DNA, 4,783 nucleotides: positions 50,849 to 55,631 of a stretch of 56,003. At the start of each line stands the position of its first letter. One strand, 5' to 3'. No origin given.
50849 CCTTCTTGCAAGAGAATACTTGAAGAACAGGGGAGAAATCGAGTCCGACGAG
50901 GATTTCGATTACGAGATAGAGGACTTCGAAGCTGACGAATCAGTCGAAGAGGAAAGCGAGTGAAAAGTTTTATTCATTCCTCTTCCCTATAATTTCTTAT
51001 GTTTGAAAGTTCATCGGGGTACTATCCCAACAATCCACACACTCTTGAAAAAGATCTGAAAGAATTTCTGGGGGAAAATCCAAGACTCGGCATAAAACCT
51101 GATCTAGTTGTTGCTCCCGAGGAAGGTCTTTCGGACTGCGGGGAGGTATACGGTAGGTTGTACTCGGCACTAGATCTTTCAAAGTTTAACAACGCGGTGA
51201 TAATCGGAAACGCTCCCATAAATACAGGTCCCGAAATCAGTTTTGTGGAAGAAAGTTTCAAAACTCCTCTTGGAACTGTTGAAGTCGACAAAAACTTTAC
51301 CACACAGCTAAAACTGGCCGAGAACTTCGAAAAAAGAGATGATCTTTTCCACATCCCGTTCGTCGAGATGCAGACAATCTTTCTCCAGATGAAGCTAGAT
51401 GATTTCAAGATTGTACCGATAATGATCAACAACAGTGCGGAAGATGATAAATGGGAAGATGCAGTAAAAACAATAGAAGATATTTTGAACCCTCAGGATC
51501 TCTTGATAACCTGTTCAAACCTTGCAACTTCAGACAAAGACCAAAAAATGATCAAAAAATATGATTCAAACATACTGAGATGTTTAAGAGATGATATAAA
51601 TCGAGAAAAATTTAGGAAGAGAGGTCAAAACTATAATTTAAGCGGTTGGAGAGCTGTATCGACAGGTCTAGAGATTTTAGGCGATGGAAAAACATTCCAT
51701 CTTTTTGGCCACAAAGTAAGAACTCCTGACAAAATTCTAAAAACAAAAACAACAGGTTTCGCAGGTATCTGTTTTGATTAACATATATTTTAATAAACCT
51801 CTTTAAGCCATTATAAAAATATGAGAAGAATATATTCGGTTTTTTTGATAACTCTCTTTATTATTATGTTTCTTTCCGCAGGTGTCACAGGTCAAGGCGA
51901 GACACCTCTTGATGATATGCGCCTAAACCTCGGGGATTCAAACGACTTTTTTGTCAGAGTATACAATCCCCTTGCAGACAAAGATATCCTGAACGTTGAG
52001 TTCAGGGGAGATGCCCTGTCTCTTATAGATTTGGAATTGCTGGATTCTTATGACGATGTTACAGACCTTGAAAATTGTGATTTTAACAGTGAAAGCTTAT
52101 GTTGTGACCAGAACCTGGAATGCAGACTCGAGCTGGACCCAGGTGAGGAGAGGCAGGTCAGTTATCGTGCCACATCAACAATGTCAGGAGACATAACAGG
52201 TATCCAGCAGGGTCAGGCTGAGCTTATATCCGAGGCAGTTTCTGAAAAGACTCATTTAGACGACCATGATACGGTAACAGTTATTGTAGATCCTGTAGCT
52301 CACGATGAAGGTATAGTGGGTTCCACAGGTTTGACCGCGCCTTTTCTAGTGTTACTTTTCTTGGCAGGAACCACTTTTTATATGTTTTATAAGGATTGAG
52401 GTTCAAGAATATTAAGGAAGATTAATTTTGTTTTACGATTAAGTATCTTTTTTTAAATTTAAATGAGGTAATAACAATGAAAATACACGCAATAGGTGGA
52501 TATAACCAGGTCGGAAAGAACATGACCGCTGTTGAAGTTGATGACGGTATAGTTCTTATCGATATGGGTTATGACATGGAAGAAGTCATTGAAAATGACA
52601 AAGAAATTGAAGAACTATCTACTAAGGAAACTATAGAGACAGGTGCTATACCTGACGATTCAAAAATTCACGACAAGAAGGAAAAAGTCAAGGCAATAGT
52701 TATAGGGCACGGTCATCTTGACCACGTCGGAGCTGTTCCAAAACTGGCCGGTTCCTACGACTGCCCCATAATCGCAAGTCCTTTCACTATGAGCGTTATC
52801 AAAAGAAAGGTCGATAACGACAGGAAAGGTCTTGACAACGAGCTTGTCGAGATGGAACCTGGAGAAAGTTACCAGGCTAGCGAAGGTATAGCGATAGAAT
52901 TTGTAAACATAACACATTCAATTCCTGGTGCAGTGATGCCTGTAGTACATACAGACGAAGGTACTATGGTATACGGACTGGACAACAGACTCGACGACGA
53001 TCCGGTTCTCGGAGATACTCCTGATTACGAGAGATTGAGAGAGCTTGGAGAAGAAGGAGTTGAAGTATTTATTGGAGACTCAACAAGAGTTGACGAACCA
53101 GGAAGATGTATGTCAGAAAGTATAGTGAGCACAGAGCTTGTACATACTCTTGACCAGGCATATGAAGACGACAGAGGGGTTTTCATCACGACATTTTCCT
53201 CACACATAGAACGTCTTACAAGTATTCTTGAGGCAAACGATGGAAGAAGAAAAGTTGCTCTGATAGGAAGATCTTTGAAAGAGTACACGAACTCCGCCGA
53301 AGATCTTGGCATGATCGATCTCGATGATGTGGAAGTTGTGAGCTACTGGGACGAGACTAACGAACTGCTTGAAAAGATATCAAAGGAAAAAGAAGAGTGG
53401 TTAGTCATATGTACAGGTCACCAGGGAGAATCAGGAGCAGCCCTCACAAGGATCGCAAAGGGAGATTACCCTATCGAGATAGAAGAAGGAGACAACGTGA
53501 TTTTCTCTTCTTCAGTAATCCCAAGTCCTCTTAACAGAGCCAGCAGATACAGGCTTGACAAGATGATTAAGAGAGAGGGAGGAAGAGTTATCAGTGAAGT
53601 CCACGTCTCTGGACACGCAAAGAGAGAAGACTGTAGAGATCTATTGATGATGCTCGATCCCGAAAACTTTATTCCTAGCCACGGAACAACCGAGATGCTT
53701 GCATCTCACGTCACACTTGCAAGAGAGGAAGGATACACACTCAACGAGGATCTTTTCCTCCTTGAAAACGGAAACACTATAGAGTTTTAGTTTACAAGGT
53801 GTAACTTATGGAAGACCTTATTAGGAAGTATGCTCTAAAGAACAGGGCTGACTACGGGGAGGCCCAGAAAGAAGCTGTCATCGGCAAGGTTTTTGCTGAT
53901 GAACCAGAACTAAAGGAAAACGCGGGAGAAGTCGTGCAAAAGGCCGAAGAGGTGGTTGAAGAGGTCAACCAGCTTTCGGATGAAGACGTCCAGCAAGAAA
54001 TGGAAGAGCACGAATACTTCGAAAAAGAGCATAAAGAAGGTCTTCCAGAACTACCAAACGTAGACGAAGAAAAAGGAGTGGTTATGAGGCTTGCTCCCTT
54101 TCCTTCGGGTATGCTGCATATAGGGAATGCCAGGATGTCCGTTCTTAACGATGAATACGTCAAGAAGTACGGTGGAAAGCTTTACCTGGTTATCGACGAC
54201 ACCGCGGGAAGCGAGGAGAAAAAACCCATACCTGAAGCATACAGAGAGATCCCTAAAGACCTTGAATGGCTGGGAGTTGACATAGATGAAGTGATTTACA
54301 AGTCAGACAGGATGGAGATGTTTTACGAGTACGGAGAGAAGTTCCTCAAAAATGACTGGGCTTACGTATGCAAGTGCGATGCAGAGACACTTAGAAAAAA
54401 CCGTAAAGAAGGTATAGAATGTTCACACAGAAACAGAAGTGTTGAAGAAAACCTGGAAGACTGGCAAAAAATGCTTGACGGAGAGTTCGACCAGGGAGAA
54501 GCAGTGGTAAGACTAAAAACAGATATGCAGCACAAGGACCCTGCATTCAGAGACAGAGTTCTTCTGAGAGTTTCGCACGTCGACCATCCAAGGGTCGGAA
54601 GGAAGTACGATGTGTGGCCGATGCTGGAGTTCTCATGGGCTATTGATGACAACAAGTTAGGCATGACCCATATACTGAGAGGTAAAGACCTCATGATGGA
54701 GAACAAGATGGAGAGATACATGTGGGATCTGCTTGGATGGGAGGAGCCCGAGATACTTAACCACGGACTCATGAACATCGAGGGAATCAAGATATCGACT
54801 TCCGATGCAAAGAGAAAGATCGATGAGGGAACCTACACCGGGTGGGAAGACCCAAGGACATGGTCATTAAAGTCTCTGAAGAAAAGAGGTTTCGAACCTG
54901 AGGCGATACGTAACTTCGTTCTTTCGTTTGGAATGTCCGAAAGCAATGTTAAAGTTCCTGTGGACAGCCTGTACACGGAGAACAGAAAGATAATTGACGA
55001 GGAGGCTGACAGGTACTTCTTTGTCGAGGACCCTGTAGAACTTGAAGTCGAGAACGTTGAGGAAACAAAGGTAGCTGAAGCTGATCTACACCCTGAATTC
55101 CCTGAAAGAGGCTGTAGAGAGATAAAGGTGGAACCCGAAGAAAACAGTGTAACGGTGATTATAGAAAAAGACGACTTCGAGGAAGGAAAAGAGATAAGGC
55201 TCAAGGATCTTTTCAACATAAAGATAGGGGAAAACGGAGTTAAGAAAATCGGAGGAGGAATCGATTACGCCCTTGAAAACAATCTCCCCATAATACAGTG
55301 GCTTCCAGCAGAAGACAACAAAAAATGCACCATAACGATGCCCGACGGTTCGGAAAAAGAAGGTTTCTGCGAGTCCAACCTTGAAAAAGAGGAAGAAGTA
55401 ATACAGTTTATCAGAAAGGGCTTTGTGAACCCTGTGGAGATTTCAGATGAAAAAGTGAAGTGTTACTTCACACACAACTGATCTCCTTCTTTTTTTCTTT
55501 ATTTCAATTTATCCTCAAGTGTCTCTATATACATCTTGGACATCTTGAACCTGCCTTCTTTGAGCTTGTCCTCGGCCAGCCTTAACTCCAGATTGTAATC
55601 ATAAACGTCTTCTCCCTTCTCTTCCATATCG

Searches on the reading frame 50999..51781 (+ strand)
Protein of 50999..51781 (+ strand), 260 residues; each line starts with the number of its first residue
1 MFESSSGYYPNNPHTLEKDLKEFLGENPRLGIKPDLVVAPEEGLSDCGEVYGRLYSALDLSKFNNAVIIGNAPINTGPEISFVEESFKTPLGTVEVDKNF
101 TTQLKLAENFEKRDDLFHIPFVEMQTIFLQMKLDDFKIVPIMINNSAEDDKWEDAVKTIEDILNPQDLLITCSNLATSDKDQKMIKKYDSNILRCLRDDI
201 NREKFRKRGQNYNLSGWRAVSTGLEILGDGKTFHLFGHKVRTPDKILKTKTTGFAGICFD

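Call 21: search_protein_families(library=pfam, proteins=[window:50999-51781:+], max_evalue=0.001)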
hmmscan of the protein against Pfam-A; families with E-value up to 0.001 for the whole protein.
window:50999-51781:+ (260 aa): 1 family
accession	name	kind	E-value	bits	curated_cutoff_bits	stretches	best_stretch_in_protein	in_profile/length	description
PF01875.22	Memo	-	4e-25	89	27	1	8-227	8-236/269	Memo-like protein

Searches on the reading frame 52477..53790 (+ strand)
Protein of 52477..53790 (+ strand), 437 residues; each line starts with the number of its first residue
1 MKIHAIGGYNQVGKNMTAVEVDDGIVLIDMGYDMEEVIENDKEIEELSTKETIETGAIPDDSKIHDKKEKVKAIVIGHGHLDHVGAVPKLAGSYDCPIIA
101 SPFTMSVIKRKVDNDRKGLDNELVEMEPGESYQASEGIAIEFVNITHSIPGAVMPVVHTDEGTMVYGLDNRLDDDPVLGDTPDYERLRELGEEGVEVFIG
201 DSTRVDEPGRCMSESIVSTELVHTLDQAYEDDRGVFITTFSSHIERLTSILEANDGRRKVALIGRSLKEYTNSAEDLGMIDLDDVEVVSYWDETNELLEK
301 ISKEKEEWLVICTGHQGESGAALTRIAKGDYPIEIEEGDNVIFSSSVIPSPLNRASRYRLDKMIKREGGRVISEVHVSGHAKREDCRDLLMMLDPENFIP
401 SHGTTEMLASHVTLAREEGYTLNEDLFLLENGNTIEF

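Call 57: search_protein_families(library=pfam, proteins=[window:52477-53790:+], max_evalue=0.001)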
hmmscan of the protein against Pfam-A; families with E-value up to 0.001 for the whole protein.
window:52477-53790:+ (437 aa): 4 families
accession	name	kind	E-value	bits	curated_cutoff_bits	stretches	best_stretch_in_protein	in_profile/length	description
PF22505.1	RNase_J_b_CASP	-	1.9e-26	92.8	27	1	235-350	4-114/126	Ribonuclease J, beta-CASP domain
PF00753.33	Lactamase_B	-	2.1e-09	38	22.7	1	13-119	5-92/196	Metallo-beta-lactamase superfamily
PF07521.17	RMMBL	-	4.6e-08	33.4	21.6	1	373-420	9-58/63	Zn-dependent metallo-hydrolase RNA specificity domain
PF12706.13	Lactamase_B_2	-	1.1e-07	32.1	27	1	67-151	25-116/200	Beta-lactamase superfamily domain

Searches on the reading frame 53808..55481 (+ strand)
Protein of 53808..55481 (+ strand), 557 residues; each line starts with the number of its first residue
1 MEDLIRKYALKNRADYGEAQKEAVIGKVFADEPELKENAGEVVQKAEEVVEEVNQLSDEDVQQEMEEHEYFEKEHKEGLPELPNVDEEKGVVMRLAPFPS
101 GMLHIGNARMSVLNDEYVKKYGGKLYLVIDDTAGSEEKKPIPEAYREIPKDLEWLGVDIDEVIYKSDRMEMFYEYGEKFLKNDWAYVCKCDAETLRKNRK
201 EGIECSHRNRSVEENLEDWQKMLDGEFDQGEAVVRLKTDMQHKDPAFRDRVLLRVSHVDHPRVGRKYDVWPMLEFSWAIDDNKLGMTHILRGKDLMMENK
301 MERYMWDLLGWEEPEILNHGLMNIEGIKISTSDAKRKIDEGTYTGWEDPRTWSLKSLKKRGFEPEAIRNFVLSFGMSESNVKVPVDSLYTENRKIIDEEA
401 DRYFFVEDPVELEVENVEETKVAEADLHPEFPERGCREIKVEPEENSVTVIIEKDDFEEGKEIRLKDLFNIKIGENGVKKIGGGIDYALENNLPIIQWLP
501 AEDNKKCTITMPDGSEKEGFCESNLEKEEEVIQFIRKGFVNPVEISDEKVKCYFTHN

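Call 57: search_protein_families(library=pfam, proteins=[window:53808-55481:+], max_evalue=0.001)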
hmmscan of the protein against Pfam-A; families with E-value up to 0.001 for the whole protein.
window:53808-55481:+ (557 aa): 3 families
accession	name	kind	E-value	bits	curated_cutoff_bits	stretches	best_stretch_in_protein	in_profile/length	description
PF00749.27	tRNA-synt_1c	-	1.5e-66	224.9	23.4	1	91-396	2-312/314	tRNA synthetases class I (E and Q), catalytic domain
PF03950.23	tRNA-synt_1c_C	-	3.1e-19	69.4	23.9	1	400-476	1-76/91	tRNA synthetases class I (E and Q), anti-codon binding domain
PF20974.2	tRNA-synt_1c_C2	-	1.2e-06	29.5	23.9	1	495-541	1-67/69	tRNA synthetases class I (E and Q), anti-codon binding domain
